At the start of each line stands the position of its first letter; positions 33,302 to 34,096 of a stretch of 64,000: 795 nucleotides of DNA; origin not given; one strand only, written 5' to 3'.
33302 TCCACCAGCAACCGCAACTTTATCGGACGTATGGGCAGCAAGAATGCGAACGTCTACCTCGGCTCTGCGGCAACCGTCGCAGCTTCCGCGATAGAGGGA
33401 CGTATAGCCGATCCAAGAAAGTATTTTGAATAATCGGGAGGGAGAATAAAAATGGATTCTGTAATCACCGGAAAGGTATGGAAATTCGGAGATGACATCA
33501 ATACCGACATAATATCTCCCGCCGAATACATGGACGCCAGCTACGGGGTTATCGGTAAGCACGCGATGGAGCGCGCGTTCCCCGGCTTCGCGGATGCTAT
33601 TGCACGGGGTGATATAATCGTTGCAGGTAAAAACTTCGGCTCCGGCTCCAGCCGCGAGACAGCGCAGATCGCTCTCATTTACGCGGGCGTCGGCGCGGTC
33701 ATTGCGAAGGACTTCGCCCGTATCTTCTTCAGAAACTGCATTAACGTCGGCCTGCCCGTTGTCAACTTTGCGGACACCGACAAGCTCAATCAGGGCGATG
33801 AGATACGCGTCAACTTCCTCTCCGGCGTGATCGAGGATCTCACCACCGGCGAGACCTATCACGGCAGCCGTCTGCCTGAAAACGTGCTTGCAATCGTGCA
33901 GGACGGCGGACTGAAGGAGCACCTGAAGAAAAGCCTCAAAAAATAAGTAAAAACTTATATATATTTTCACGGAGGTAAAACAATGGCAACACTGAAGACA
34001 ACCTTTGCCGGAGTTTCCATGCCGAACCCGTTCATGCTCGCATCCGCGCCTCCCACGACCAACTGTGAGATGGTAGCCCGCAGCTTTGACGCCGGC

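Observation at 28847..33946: PrpF-like, PrpD-like and short LeuCD-like genes in a catabolic setting, pointing to an itaconate/citraconate/(R)-citramalate-type hydro-lyase cascade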

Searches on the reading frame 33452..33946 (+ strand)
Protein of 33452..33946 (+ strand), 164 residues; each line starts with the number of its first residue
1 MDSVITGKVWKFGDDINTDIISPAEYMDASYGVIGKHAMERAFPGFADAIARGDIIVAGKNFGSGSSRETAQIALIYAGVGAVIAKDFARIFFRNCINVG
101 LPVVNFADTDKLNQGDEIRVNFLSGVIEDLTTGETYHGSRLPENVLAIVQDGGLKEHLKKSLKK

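Call 3: search_protein_families(library=pfam, proteins=[window:33452-33946:+])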
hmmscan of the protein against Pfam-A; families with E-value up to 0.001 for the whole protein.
window:33452-33946:+ (164 aa): 2 families
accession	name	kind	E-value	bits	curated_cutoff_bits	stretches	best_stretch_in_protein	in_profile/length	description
PF00694.25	Aconitase_C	-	8e-15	55.8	22.8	1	54-106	75-128/131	Aconitase C-terminal domain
PF06434.19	Aconitase_2_N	-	4.1e-06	27.1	27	1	9-153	3-165/204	Aconitate hydratase 2 N-terminus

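Call 5: search_protein_families(library=ncbifam, proteins=[window:33452-33946:+], max_evalue=0.00001)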
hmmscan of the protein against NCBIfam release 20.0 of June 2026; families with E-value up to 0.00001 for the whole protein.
window:33452-33946:+ (164 aa): 15 families
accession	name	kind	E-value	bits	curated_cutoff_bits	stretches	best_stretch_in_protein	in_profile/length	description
TIGR02087.1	LEUD_arch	subfamily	2e-53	180.3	108.95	1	7-160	1-156/157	LeuD/DmdB family oxidoreductase small subunit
TIGR02084.1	leud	equivalog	4.8e-48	162.7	245.85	1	7-160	1-156/156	3-isopropylmalate dehydratase small subunit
NF040625.1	HacB2_Meth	equivalog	3.5e-46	156.6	230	1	4-160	3-158/161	homoaconitase small subunit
NF010629.0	PRK14023.1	equivalog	1.8e-34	119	229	1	8-160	3-156/166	homoaconitate hydratase small subunit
NF040604.2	HacB_Meth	equivalog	2.4e-34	118.5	230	1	4-128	2-128/159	homoaconitase small subunit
NF005558.0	PRK07229.1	equivalog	2e-19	69.6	612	1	9-127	475-602/647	aconitate hydratase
NF002458.0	PRK01641.1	subfamily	2.3e-18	66.5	167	1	43-109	58-124/202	3-isopropylmalate dehydratase small subunit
TIGR01342.1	acon_putative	hypoth_equivalog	6.1e-17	61.1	719.15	1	37-134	506-609/655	putative aconitate hydratase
TIGR00139.1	h_aconitase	equivalog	7.8e-15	54.3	529.9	1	13-101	539-630/709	homoaconitase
NF006757.0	PRK09277.1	subfamily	2.6e-11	41.9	686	1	54-111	759-816/888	aconitate hydratase AcnA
TIGR00171.1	leuD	equivalog_domain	7.2e-11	42.3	116.25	1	52-108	69-125/188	3-isopropylmalate dehydratase small subunit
NF009520.0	PRK12881.1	subfamily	2.8e-10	38.6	905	1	54-111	764-821/893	aconitate hydratase AcnA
TIGR01341.1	aconitase_1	equivalog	3.2e-10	38.4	945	1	54-111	750-807/876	aconitate hydratase AcnA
TIGR01340.1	aconitase_mito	equivalog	5.2e-08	31.7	825.35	1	54-127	624-700/745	aconitate hydratase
TIGR02333.1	2met_isocit_dHY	equivalog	5.4e-07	27.9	1419.85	1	55-109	734-789/858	Fe/S-dependent 2-methylisocitrate dehydratase AcnD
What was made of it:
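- Checked: LeuD-like, 33452-33946: 180 bits on TIGR02087 against a cut-off of 109 (call 5).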

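Call 21: search_solved_structures(query=window:33452-33946:+, max_evalue=0.00001, show_alignments=4)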
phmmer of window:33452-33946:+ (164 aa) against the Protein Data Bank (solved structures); distinct sequences matched with E-value up to 0.00001: 8.
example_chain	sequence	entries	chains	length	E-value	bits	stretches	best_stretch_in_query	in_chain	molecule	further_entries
3vba_A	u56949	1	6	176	3.2e-44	154.3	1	1-162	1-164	Isopropylmalate/citramalate isomerase small subunit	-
1v7l_A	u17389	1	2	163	1.7e-33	119.5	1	4-160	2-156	3-isopropylmalate dehydratase small subunit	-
2pkp_A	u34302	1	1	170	3.6e-30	108.6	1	4-160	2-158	Homoaconitase small subunit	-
3q3w_A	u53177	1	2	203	4.1e-09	40.2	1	52-120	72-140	3-isopropylmalate dehydratase small subunit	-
2hcu_A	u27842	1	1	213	4.7e-07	33.5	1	52-124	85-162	3-isopropylmalate dehydratase small subunit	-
3h5e_A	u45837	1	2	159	7.4e-07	32.9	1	16-110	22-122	3-isopropylmalate dehydratase small subunit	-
3h5j_A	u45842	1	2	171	8.6e-07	32.7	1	16-110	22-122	3-isopropylmalate dehydratase small subunit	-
3h5h_A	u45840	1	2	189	1.1e-06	32.3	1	16-110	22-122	3-isopropylmalate dehydratase small subunit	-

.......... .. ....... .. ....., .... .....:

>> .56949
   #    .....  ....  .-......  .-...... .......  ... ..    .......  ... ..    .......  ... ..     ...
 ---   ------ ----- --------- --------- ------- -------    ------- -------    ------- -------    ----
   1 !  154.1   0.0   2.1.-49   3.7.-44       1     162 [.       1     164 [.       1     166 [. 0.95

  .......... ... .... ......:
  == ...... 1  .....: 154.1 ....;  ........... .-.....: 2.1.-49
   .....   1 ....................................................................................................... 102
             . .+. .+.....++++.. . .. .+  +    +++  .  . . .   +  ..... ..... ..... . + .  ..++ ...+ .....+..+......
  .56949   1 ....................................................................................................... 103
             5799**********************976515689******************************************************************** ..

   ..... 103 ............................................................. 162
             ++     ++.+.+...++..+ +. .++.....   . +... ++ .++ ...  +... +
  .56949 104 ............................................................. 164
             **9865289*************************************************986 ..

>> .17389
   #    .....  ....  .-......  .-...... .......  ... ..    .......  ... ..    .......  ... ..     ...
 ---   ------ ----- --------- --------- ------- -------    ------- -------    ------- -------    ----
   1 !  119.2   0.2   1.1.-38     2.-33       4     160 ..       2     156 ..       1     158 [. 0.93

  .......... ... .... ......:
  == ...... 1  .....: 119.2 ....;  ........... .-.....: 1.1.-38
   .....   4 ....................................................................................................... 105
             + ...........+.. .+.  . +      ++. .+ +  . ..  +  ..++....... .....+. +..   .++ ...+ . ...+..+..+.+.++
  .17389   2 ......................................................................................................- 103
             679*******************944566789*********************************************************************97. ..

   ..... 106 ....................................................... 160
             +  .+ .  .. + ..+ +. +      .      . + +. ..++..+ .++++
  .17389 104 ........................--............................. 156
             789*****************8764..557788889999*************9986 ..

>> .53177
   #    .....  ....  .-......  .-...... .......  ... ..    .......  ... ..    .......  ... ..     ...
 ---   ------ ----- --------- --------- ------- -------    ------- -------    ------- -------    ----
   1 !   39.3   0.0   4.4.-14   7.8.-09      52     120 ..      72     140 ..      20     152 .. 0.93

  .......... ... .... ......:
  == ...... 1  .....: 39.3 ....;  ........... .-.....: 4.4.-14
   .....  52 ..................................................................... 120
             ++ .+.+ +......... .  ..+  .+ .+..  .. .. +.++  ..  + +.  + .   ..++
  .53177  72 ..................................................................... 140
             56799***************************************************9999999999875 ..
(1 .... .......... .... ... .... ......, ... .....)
